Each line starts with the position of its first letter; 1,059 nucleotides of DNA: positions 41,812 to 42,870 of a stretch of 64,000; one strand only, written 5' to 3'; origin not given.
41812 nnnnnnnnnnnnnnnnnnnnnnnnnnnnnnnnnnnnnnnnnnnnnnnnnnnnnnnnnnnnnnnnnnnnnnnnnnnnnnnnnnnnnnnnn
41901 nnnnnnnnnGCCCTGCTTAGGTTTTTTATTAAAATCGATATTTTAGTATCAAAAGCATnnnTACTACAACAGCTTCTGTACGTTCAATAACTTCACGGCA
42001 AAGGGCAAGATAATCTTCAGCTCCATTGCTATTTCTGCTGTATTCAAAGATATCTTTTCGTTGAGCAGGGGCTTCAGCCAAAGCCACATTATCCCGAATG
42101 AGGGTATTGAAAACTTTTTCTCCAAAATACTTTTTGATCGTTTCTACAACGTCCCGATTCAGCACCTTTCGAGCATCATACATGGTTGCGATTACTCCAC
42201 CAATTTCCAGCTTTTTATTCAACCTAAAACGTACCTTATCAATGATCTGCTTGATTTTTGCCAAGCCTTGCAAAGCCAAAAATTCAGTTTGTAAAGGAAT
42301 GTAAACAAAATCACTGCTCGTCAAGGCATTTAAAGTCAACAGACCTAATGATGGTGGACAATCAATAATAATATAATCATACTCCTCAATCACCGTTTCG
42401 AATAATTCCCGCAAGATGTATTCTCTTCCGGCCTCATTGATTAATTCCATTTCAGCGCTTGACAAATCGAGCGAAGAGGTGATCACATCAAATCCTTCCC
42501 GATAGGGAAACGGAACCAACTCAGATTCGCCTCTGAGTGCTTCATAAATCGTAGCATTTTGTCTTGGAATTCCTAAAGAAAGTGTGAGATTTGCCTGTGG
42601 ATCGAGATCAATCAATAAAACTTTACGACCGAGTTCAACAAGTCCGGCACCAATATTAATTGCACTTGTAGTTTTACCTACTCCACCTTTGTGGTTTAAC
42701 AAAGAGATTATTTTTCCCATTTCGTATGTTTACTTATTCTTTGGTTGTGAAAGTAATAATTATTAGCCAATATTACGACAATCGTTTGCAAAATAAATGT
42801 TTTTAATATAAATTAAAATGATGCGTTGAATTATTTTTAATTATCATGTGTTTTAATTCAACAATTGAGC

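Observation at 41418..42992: Non-canonical partition module: ParA with a small RHH protein carrying ParB-like N-terminal peptides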

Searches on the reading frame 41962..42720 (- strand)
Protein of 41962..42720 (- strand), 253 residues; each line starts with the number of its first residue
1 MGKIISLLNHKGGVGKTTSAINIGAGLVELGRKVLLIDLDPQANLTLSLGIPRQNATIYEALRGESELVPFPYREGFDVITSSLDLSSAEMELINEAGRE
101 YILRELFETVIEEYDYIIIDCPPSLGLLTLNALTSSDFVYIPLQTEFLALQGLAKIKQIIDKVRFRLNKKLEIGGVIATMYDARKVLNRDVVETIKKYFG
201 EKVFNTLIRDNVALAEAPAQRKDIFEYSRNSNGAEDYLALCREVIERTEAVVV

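Call 3: search_protein_families(library=pfam, proteins=[window:41962-42720:-], max_evalue=1)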
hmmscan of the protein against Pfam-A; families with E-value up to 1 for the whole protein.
window:41962-42720:- (253 aa): 12 families
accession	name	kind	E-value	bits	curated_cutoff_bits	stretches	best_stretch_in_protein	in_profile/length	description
PF13614.12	AAA_31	-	1.4e-56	191.7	27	1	3-173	2-177/177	AAA domain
PF01656.29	CbiA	-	3e-24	85.8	25.4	1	5-222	1-123/125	CobQ/CobB/MinD/ParA nucleotide binding domain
PF00142.24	Fer4_NifH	-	7.9e-14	52.2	25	2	10-63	7-60/271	4Fe-4S iron sulfur cluster binding proteins, NifH/frxC family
PF09140.17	MipZ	-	3e-12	46.8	20.7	1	4-163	2-149/262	ATPase MipZ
PF06564.18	CBP_BcsQ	-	1.2e-11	45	21.3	1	4-241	3-230/234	Cellulose biosynthesis protein BcsQ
PF10609.15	ParA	-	1.3e-10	41.6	27.1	1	3-163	4-163/246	NUBPL iron-transfer P-loop NTPase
PF02374.21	ArsA_ATPase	-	6.5e-09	35.9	24.3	1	8-48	6-46/305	Anion-transporting ATPase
PF07015.17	VirC1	-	0.00066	19.5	24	1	4-46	3-45/231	VirC1 protein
PF16017.11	BTB_3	-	0.016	15.5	22.3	1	101-155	52-104/106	BTB/POZ domain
PF16575.11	CLP1_P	-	0.029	14.6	26.6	1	13-43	4-34/188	mRNA cleavage and polyadenylation factor CLP1 P-loop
PF23202.1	PAH_ZNF598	-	0.049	14.4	25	1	178-226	29-79/83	ZNF598 PAH domain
PF03029.23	ATP_bind_1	-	0.079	13.2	27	0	13-43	6-36/240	Conserved hypothetical ATP binding protein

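Call 4: search_protein_families(library=ncbifam, proteins=[window:41962-42720:-], max_evalue=1)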
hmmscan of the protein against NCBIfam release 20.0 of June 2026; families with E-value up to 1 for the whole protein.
window:41962-42720:- (253 aa): 34 families (the best 25 are shown)
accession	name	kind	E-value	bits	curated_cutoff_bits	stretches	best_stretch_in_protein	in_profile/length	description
TIGR03453.1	partition_RepA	equivalog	2.8e-30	105.5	348.45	1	3-233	105-359/387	plasmid partitioning protein RepA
NF041546.1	ParA_partition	equivalog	4.3e-30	104.8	180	2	103-243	66-203/203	ParA family partition ATPase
TIGR01969.1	minD_arch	subfamily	1.4e-26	93.3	201.75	1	4-247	2-233/251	cell division ATPase MinD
NF041283.1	PrgP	equivalog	6.8e-24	84.7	400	1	1-214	1-228/297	ParA superfamily DNA segregation protein PrgP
TIGR03371.1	cellulose_yhjQ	equivalog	1.6e-22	80.2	157.85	1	3-241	2-238/246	cellulose biosynthesis protein BcsQ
NF010443.0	PRK13869.1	subfamily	4.2e-17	62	446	1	4-230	123-373/405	plasmid-partitioning protein RepA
TIGR01287.1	nifH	equivalog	3.2e-16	59.5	394.35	2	137-252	142-252/275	nitrogenase iron protein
TIGR01968.1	minD_bact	equivalog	1.1e-14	54.4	212.9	1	3-188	2-185/261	septum site-determining protein MinD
NF009701.0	PRK13230.1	subfamily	2.2e-14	53.2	350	2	10-64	8-62/291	nitrogenase reductase-like protein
NF033200.1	F430_CfbC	exception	1.9e-13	50.4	402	1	10-251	7-245/260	Ni-sirohydrochlorin a,c-diamide reductive cyclase ATP-dependent reductase subunit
NF010259.0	PRK13705.1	equivalog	2.5e-12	46.5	725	1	4-226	108-350/388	plasmid-partitioning protein SopA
NF041136.1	MrpORP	equivalog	1.3e-09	37.9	450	1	4-127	7-128/365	iron-sulfur cluster carrier protein MrpORP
TIGR00345.1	GET3_arsA_TRC40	subfamily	4e-09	36.4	135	1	9-48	3-42/299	TRC40/GET3/ArsA family transport-energizing ATPase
NF047398.1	AAA_KGGVGR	domain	8.9e-09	35.9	90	1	3-40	3-40/190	KGGVGR-motif variant AAA ATPase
TIGR01281.1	DPOR_bchL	equivalog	9.1e-09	35.1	345.15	2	10-50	7-47/268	ferredoxin:protochlorophyllide reductase (ATP-dependent) iron-sulfur ATP-binding protein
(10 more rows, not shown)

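Call 23: search_solved_structures(query=window:41962-42720:-, max_evalue=1e-10)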
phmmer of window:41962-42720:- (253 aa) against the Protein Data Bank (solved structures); distinct sequences matched with E-value up to 1e-10: 29.
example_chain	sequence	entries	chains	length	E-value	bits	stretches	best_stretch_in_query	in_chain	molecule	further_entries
8ray_B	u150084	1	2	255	1.6e-63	217.6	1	1-247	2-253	ParA family protein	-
1wcv_1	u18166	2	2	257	1.4e-53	185.1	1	5-249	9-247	SEGREGATION PROTEIN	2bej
2bek_A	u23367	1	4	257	1.9e-52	181.4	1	5-249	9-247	SEGREGATION PROTEIN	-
4pfs_A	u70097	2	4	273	3e-44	154.6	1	2-238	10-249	Cobyrinic Acid a,c-diamide synthase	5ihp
5if9_A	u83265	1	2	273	4.6e-44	153.9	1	3-238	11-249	Cobyrinic Acid a,c-diamide synthase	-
6iub_A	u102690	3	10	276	1.2e-40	142.8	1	1-245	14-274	SpoOJ regulator (Soj)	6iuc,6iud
8jmj_A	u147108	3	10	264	1.3e-39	139.4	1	1-245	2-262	SpoOJ regulator (Soj)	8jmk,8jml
1ion_A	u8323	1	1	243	4.4e-20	75.5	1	1-244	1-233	PROBABLE CELL DIVISION INHIBITOR MIND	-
1g3q_A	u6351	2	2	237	1.1e-19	74.2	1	1-244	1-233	CELL DIVISION INHIBITOR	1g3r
3k9g_A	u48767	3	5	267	4.1e-18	69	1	3-163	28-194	PF-32 protein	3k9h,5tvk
7dut_A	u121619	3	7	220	1.3e-14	57.6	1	4-157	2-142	SOJ protein (Soj)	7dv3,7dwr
5u1g_D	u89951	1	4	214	1.3e-13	54.3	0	3-46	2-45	ParA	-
4dzz_A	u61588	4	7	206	2e-13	53.7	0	3-46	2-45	Plasmid partitioning protein ParF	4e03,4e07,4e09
2oze_A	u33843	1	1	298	1.2e-12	51.2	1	6-209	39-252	Orf delta'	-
6non_A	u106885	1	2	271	2e-12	50.4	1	7-163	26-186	Cobyrinic acid ac-diamide synthase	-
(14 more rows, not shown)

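Call 29: search_solved_structures(query=window:41962-42720:-, max_evalue=1e-50, show_alignments=2)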
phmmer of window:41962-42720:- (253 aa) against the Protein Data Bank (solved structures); distinct sequences matched with E-value up to 1e-50: 3.
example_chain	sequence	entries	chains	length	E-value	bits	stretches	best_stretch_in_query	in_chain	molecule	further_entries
8ray_B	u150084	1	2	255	1.6e-63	217.6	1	1-247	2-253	ParA family protein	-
1wcv_1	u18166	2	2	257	1.4e-53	185.1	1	5-249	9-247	SEGREGATION PROTEIN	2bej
2bek_A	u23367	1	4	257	1.9e-52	181.4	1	5-249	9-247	SEGREGATION PROTEIN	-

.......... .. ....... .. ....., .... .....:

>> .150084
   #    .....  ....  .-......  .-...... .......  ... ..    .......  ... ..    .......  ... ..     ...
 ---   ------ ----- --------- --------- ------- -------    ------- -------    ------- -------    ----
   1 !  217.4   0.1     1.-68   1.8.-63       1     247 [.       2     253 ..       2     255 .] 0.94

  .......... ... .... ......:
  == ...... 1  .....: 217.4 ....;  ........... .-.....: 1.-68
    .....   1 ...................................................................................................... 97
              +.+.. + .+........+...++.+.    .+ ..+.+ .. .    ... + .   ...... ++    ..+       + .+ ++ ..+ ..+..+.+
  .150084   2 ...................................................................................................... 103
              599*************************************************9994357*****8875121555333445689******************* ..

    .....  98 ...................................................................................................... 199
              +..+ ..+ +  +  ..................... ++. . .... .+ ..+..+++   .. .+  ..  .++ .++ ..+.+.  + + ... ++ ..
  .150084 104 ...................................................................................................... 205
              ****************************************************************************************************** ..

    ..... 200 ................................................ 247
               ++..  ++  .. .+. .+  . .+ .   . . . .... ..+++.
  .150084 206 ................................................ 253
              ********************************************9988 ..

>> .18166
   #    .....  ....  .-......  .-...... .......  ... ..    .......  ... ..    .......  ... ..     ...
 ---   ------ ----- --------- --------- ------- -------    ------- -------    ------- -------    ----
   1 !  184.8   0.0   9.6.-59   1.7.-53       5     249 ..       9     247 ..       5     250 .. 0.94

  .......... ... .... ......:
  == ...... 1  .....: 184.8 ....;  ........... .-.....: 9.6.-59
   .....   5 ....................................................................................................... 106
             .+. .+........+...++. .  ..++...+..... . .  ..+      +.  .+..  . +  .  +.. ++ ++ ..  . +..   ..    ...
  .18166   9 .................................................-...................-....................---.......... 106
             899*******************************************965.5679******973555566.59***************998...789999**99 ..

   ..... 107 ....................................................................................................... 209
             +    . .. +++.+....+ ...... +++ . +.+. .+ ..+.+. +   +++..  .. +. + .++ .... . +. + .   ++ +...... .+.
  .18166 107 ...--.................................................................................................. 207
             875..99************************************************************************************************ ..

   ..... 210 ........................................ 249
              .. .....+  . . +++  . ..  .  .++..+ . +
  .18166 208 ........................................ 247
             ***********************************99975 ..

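Call 58: search_dna_similar(query=window:41962-42720:-, collection=plasmids, mode=protein, max_evalue=1e-20, max_rows=25)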
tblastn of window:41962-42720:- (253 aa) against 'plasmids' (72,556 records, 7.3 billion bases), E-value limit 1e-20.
Records with a match: 3252; places in all: 3346; records where one place covers at least 80% of the query: 3095.
Best place of each record, by identity: 60-80% 2; <60% 3250.
By first word of the organism name: Enterococcus 433; Rhizobium 210; Acinetobacter 195; Sinorhizobium 186; Clostridium 129; Piscirickettsia 122; Chlamydia 106; Lactiplantibacillus 102; Pseudosulfitobacter 71; Azospirillum 55; and 372 more.
By predicted mobility (MOB-suite, as given by PLSDB): non-mobilizable 1742; mobilizable 906; conjugative 604.
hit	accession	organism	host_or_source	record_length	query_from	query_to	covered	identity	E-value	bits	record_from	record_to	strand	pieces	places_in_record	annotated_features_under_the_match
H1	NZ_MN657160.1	Flavobacterium sp.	-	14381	1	247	98%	63.6%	5e-100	326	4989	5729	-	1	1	ParA family protein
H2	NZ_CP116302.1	Tenacibaculum finnmarkense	Atlantic salmon (Salmo salar ...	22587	1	249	98%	60.6%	1e-86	287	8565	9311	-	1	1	AAA family ATPase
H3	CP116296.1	Tenacibaculum finnmarkense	Atlantic salmon (Salmo salar ...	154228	1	248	98%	59.7%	1e-84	281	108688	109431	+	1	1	ParA family protein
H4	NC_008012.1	Lawsonia intracellularis PHE/MN1-00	Sus scrofa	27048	1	249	98%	57.4%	1e-90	299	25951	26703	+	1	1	ParA family protein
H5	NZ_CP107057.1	Lawsonia intracellularis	-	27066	1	249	98%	57.4%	1e-90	299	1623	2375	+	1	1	ParA family protein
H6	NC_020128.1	Lawsonia intracellularis N343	-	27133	1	249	98%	57.4%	1e-90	299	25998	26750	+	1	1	ParA family protein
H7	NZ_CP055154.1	Adhaeribacter swui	Cell culture,Mud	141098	3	245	96%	58.5%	9e-85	282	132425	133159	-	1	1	ParA family protein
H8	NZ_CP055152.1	Adhaeribacter radiodurans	Cell culture,rhizospheric soil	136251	3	245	96%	58.5%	2e-84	281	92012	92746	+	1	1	ParA family protein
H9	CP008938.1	Candidatus Paracaedimonas acanthamoebae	Acanthamoeba polyphaga HN-3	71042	1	246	97%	56.1%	5e-85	283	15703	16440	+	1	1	chromosome partitioning protein ParA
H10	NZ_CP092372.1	Flavobacterium sp. CBA20B-1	cell culture,gut of an abalone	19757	1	247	98%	55.9%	1e-83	279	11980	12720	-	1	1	ParA family protein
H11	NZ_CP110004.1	Flavobacterium sp. N2155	Single cell,Gut of an ablaone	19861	1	247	98%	55.9%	1e-83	279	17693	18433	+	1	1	ParA family protein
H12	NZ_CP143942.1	Bacteroides thetaiotaomicron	Homo sapiens,cell culture,fecal sample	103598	3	245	96%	56.3%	2e-68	284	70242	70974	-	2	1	none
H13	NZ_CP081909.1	Phocaeicola vulgatus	Homo sapiens,Peritoneal Fluid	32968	3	245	96%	56.1%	2e-82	275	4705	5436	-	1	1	ParA family protein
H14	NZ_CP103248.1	Bacteroides thetaiotaomicron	Homo sapiens,cell culture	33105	3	245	96%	56.1%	2e-82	275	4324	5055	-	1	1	ParA family protein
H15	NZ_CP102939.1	Bacteroides cellulosilyticus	Blood(Human)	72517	3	245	96%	56.1%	4e-82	274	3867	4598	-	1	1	ParA family protein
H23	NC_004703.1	Bacteroides thetaiotaomicron VPI-5482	-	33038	3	245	96%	55.7%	4e-82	275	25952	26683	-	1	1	ParA family protein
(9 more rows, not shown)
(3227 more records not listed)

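Call 59: get_annotated_region(hit=H1, flank=2500)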
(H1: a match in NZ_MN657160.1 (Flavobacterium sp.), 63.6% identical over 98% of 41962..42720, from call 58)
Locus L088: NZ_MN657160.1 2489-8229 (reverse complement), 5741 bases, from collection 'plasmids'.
description: Flavobacterium sp. strain ANT_P5B plasmid pA5BP1, complete sequence
organism: Flavobacterium sp. (NCBI taxid 239)
taxonomy: Bacteria; Bacteroidota; Flavobacteriia; Flavobacteriales; Flavobacteriaceae; Flavobacterium; Flavobacterium sp.
host: -; source: -; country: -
typing (MOB-suite, as given by PLSDB): non-mobilizable
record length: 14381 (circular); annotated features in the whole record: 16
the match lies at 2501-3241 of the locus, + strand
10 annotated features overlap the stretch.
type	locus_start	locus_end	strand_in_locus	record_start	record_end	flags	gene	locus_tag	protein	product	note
CDS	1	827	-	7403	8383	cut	-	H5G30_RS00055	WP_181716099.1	DUF3644 domain-containing protein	-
CDS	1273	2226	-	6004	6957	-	-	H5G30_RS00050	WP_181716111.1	hypothetical protein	-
CDS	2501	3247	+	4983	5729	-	-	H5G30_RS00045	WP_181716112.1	ParA family protein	-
CDS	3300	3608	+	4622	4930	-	-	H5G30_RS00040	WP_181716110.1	hypothetical protein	-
CDS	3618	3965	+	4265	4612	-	-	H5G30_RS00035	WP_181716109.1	hypothetical protein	-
CDS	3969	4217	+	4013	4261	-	-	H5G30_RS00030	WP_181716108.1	hypothetical protein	-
CDS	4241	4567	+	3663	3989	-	-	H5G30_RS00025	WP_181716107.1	hypothetical protein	-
CDS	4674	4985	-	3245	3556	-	-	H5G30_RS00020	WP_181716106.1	hypothetical protein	-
CDS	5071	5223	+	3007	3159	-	-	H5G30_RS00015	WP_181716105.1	hypothetical protein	-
CDS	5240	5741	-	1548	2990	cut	-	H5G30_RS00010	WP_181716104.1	hypothetical protein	-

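Call 60: get_annotated_region(hit=H23, flank=2500)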
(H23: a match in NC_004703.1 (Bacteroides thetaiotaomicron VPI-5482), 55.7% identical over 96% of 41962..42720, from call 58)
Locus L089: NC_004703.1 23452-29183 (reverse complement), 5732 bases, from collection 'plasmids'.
description: Bacteroides thetaiotaomicron VPI-5482 plasmid p5482, complete sequence
organism: Bacteroides thetaiotaomicron VPI-5482 (NCBI taxid 226186)
taxonomy: Bacteria; Bacteroidota; Bacteroidia; Bacteroidales; Bacteroidaceae; Bacteroides; Bacteroides thetaiotaomicron; Bacteroides thetaiotaomicron VPI-5482
host: -; source: -; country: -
typing (MOB-suite, as given by PLSDB): conjugative; replicon rep_cluster_1702; relaxase MOBB; mating-pair formation MPF_T
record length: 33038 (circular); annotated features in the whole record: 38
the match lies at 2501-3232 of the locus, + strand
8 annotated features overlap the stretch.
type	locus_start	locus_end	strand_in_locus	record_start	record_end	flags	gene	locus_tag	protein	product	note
CDS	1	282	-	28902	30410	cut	-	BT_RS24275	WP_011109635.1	Fic family protein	-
CDS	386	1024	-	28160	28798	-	-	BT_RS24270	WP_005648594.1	recombinase family protein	-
CDS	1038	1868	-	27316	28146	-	rhuM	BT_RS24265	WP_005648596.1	RhuM family protein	-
CDS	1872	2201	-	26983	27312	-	-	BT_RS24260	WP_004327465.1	hypothetical protein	-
CDS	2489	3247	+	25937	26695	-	-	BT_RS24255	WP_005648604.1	ParA family protein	-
CDS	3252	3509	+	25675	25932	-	-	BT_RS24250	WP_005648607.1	hypothetical protein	-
CDS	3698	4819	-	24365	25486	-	-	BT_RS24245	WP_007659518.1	fimbrillin family protein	-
CDS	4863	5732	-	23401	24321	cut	-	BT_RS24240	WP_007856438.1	DUF5119 domain-containing protein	-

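Call 61: get_annotated_region(hit=H7, flank=2500)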
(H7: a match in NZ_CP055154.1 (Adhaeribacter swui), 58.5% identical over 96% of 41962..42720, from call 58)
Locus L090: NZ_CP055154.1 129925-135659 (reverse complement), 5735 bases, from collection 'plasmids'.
description: Adhaeribacter swui strain KCTC 52873 plasmid unnamed1, complete sequence
organism: Adhaeribacter swui (NCBI taxid 2086471)
taxonomy: Bacteria; Bacteroidota; Cytophagia; Cytophagales; Hymenobacteraceae; Adhaeribacter; Adhaeribacter swui
host: -; source: Cell culture,Mud; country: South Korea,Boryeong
typing (MOB-suite, as given by PLSDB): non-mobilizable
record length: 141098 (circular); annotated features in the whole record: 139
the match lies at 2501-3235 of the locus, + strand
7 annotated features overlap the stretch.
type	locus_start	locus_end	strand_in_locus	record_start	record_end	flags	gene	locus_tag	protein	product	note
CDS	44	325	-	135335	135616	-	-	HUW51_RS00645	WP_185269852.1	hypothetical protein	-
CDS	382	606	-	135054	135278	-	-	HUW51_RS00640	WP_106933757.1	hypothetical protein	-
CDS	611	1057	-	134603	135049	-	-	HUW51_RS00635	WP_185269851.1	hypothetical protein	-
CDS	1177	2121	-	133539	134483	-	-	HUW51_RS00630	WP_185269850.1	zincin-like metallopeptidase domain-containing protein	-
CDS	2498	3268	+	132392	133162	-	-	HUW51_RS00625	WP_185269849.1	ParA family protein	-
CDS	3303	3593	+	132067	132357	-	-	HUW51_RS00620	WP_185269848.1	hypothetical protein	-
CDS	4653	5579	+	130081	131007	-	-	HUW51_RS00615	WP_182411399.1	replication initiation protein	GO:0006270 - DNA replication initiation [Evidence IEA]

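Call 68: get_annotated_region(hit=H2, flank=2000)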
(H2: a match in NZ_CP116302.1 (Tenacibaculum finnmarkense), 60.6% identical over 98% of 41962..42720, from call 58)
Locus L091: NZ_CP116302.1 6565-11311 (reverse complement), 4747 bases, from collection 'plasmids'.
description: Tenacibaculum finnmarkense strain 20-4106-2 plasmid unnamed, complete sequence
organism: Tenacibaculum finnmarkense (NCBI taxid 2781243)
taxonomy: Bacteria; Bacteroidota; Flavobacteriia; Flavobacteriales; Flavobacteriaceae; Tenacibaculum; Tenacibaculum finnmarkense
host: -; source: Atlantic salmon (Salmo salar L.),Bacterial Culture; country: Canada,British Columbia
typing (MOB-suite, as given by PLSDB): non-mobilizable
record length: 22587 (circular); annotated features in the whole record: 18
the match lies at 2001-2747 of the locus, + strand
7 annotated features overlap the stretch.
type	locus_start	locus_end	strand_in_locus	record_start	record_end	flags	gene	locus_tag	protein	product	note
CDS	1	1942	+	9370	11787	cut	-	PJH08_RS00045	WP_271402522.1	DnaB-like helicase C-terminal domain-containing protein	GO:0006260 - DNA replication [Evidence IEA]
CDS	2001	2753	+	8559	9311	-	-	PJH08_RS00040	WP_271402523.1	AAA family ATPase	GO:0007059 - chromosome segregation [Evidence IEA]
CDS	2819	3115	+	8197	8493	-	-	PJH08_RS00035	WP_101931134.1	hypothetical protein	-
CDS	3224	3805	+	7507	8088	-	-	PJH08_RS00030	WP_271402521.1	hypothetical protein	-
CDS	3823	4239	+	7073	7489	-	-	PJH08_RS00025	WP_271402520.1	hypothetical protein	-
CDS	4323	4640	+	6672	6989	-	-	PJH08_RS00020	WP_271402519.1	hypothetical protein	-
CDS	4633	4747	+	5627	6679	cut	-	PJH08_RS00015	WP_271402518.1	hypothetical protein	-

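Call 69: get_annotated_region(hit=H4, flank=2000)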
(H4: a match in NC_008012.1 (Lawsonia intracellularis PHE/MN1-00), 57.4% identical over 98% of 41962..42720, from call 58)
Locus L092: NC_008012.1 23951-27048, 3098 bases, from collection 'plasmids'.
description: Lawsonia intracellularis PHE/MN1-00 plasmid 1, complete sequence
organism: Lawsonia intracellularis PHE/MN1-00 (NCBI taxid 363253)
taxonomy: Bacteria; Thermodesulfobacteriota; Desulfovibrionia; Desulfovibrionales; Desulfovibrionaceae; Lawsonia; Lawsonia intracellularis; Lawsonia intracellularis PHE/MN1-00
host: -; source: Sus scrofa; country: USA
typing (MOB-suite, as given by PLSDB): non-mobilizable; replicon rep_cluster_1701
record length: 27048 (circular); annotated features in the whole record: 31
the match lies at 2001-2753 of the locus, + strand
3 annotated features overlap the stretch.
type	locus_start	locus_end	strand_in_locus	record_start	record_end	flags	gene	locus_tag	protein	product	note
CDS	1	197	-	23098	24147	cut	-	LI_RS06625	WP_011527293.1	hypothetical protein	-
CDS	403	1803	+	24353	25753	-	-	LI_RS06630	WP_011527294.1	DUF2142 domain-containing protein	-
CDS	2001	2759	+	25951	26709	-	-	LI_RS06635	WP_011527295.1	ParA family protein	-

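Call 70: get_annotated_region(hit=H9, flank=2000)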
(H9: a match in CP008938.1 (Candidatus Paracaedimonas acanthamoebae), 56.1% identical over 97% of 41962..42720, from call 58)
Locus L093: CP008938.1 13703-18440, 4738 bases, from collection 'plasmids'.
description: Candidatus Caedibacter acanthamoebae plasmid Plasmid_00002, complete sequence
organism: Candidatus Paracaedimonas acanthamoebae (NCBI taxid 244581)
taxonomy: Bacteria; Pseudomonadota; Alphaproteobacteria; Holosporales; Caedimonadaceae; Candidatus Paracaedimonas; Candidatus Paracaedimonas acanthamoebae
host: -; source: Acanthamoeba polyphaga HN-3; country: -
typing (MOB-suite, as given by PLSDB): mobilizable; replicon rep_cluster_1687; relaxase MOBQ
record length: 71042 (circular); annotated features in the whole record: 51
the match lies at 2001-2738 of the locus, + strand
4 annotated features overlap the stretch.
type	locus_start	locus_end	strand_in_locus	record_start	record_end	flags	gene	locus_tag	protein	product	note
CDS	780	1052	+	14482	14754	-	-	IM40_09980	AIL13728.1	DNA-binding protein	-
CDS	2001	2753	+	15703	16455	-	-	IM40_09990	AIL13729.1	chromosome partitioning protein ParA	-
CDS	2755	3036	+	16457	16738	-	-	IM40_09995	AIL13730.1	hypothetical protein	-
CDS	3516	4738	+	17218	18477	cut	-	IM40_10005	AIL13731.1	hypothetical protein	-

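Call 71: get_annotated_region(hit=H10, flank=2000)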
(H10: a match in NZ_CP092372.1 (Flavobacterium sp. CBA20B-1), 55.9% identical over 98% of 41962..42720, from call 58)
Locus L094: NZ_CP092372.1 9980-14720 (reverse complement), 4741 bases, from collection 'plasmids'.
description: Flavobacterium sp. CBA20B-1 plasmid unnamed2, complete sequence
organism: Flavobacterium sp. CBA20B-1 (NCBI taxid 2918454)
taxonomy: Bacteria; Bacteroidota; Flavobacteriia; Flavobacteriales; Flavobacteriaceae; Flavobacterium; Flavobacterium sp. CBA20B-1
host: -; source: cell culture,gut of an abalone; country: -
typing (MOB-suite, as given by PLSDB): non-mobilizable
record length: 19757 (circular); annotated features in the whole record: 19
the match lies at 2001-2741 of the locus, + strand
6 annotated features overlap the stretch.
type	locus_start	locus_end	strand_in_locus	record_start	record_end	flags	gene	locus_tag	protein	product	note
CDS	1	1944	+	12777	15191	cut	-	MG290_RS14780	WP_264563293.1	DnaB-like helicase C-terminal domain-containing protein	GO:0006260 - DNA replication [Evidence IEA]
CDS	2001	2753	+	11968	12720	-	-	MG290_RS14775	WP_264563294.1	ParA family protein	-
CDS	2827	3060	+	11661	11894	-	-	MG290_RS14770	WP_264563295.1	hypothetical protein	-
CDS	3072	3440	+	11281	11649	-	-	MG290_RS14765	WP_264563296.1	hypothetical protein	-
CDS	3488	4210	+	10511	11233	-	-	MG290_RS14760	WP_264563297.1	hypothetical protein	-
CDS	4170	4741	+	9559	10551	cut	-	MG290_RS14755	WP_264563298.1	hypothetical protein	-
